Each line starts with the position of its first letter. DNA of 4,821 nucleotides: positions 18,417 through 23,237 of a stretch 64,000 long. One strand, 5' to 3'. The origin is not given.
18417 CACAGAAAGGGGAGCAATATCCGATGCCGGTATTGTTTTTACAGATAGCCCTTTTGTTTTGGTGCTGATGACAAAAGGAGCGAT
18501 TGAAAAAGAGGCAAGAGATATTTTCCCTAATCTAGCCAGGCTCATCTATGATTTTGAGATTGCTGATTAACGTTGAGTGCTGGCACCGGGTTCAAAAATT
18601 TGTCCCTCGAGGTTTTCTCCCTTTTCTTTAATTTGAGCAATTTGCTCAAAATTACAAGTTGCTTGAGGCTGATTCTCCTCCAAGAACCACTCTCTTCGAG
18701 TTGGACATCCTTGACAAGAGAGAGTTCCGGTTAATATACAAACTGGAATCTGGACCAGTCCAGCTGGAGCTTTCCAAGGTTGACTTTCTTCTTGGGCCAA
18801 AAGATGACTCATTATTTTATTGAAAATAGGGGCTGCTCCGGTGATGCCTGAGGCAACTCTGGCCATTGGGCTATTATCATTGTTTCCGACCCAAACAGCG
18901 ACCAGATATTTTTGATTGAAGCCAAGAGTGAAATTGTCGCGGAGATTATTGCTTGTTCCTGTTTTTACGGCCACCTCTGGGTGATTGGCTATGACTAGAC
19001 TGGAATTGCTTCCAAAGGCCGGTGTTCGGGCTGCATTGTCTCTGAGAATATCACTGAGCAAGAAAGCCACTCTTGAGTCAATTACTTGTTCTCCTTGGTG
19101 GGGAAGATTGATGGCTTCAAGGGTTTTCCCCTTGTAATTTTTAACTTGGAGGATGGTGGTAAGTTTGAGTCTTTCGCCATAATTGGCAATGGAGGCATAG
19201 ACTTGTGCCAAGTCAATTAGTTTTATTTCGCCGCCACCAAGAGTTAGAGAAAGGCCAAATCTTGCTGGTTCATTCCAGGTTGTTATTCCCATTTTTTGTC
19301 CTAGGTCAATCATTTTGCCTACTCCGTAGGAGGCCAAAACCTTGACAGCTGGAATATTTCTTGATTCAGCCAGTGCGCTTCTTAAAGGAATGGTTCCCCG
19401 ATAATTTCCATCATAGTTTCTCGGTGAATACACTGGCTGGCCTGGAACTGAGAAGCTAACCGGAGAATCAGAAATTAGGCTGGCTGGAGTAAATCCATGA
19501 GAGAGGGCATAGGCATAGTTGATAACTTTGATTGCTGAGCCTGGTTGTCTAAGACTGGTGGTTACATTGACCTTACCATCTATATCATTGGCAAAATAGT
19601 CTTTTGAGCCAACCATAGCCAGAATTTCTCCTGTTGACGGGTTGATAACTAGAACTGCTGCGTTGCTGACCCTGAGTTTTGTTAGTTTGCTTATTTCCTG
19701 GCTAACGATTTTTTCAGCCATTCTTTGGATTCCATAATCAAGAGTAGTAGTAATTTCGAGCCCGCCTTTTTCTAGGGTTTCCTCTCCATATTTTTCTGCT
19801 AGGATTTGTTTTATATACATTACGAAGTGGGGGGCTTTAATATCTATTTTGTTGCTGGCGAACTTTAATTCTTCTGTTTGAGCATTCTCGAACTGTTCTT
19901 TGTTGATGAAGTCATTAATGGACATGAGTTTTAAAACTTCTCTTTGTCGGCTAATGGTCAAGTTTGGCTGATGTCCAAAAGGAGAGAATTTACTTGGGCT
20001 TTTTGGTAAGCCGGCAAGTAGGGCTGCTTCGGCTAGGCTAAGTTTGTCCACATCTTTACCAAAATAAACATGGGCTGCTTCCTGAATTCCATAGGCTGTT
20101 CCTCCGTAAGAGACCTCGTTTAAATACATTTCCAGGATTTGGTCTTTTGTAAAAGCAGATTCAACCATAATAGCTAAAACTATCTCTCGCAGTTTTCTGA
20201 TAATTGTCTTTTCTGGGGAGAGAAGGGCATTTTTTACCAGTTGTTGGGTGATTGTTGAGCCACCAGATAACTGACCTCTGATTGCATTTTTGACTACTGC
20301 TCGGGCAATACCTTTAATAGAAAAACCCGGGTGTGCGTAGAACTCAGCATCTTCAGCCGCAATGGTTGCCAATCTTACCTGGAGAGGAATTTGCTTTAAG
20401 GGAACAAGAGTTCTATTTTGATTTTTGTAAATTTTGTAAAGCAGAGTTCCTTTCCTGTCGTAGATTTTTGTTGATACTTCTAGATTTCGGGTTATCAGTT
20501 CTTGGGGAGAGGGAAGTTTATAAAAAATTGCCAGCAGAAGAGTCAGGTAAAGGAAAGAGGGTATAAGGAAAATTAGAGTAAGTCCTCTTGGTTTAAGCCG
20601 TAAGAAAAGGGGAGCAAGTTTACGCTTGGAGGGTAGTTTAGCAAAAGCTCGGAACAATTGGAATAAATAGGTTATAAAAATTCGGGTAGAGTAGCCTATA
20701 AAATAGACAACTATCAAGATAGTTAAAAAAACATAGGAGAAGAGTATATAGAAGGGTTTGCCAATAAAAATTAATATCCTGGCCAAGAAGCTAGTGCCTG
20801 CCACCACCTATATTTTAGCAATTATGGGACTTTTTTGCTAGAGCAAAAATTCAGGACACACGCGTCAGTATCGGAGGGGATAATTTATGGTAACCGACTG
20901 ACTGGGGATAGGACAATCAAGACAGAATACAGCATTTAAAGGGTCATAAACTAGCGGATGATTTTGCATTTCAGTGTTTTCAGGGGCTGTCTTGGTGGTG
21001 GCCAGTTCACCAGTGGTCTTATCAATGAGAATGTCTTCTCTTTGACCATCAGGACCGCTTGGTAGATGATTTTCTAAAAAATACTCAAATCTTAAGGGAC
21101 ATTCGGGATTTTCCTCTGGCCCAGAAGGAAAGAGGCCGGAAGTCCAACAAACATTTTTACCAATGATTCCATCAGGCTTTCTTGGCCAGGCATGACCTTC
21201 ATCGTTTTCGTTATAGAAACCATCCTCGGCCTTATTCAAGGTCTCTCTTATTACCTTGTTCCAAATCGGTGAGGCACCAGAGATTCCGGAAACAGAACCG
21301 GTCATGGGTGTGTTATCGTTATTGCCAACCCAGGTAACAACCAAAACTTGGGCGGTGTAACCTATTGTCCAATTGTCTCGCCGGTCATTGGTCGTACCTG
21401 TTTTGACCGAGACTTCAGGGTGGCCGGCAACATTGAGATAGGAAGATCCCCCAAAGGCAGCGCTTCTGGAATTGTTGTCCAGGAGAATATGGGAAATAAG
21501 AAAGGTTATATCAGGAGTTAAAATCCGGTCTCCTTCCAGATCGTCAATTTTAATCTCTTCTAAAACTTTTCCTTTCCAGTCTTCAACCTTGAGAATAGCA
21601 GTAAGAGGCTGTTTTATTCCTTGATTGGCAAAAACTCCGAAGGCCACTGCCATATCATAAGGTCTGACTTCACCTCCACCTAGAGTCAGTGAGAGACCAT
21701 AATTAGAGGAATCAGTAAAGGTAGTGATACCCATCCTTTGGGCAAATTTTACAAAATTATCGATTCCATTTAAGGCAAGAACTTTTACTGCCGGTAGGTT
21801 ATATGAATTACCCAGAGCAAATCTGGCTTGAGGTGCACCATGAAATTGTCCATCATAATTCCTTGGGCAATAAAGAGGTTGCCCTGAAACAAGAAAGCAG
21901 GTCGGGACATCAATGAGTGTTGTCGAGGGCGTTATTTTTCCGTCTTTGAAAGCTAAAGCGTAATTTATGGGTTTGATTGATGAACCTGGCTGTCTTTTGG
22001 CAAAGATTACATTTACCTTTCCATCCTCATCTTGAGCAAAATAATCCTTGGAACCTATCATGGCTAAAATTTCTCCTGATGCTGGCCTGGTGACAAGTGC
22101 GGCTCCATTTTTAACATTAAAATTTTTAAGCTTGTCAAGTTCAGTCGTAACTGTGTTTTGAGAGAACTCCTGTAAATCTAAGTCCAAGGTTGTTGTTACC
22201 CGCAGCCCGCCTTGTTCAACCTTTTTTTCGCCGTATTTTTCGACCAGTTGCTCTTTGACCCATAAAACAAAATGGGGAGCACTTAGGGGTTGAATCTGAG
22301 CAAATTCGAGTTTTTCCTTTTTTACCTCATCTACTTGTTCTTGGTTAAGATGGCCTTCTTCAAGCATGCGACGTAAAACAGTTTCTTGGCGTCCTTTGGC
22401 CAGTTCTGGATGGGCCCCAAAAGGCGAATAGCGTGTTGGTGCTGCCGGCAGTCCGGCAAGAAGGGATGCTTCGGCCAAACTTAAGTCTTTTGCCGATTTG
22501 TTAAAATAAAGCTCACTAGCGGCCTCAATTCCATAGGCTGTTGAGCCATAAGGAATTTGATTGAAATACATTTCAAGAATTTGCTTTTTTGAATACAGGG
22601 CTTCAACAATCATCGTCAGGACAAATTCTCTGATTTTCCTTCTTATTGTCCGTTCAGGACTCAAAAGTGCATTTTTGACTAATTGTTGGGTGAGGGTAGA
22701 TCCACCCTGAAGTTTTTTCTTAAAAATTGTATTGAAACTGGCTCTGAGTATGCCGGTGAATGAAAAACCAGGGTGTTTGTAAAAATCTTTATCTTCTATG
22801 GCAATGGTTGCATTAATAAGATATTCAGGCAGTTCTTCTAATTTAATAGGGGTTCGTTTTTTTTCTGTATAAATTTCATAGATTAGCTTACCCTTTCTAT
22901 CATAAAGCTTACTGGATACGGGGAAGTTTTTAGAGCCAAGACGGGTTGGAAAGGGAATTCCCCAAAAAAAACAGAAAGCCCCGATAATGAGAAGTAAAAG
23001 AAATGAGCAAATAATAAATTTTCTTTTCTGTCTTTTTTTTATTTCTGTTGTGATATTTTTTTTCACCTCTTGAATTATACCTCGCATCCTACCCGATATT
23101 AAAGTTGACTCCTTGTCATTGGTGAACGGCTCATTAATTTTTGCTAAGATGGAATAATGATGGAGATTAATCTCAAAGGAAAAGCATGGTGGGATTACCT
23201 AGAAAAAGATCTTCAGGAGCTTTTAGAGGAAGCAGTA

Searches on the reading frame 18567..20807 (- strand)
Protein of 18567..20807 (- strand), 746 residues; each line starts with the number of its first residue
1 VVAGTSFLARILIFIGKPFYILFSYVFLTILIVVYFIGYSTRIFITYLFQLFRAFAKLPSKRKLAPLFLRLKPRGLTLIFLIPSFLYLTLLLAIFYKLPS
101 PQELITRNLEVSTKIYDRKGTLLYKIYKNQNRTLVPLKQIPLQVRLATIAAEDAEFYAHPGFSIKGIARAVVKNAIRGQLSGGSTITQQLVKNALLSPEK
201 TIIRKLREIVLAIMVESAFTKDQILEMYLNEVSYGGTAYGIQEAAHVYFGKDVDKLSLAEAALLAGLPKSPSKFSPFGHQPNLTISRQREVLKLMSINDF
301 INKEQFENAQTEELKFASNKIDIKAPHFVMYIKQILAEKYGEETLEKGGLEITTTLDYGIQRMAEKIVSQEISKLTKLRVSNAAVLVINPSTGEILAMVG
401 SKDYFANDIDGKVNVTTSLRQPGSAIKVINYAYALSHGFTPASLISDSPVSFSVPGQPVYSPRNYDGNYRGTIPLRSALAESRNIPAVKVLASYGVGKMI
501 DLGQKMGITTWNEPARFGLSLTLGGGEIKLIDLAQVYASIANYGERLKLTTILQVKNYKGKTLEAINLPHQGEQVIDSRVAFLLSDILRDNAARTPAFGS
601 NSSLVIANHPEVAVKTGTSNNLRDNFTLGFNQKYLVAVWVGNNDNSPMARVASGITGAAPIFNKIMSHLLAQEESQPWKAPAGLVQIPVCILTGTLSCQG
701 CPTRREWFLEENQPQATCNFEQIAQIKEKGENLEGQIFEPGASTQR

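Call 81: search_protein_families(library=pfam, proteins=[window:18567-20807:-], max_evalue=0.00001)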
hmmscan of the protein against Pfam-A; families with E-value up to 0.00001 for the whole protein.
window:18567-20807:- (746 aa): 2 families
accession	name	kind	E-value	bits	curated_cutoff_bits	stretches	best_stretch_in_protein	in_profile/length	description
PF00912.28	Transgly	-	1.5e-62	210.6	27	1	120-295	2-177/178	Transglycosylase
PF00905.27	Transpeptidase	-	8.7e-24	84.7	22.1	1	384-666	2-298/299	Penicillin binding protein transpeptidase domain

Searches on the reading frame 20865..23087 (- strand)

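Call 81: search_protein_families(library=pfam, proteins=[window:20865-23087:-], max_evalue=0.00001)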
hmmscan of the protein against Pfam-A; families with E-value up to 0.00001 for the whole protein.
window:20865-23087:- (740 aa): 2 families
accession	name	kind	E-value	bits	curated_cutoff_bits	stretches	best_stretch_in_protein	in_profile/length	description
PF00912.28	Transgly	-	6.8e-62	208.5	27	1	66-241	2-177/178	Transglycosylase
PF00905.27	Transpeptidase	-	7.7e-14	52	22.1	1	328-595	1-285/299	Penicillin binding protein transpeptidase domain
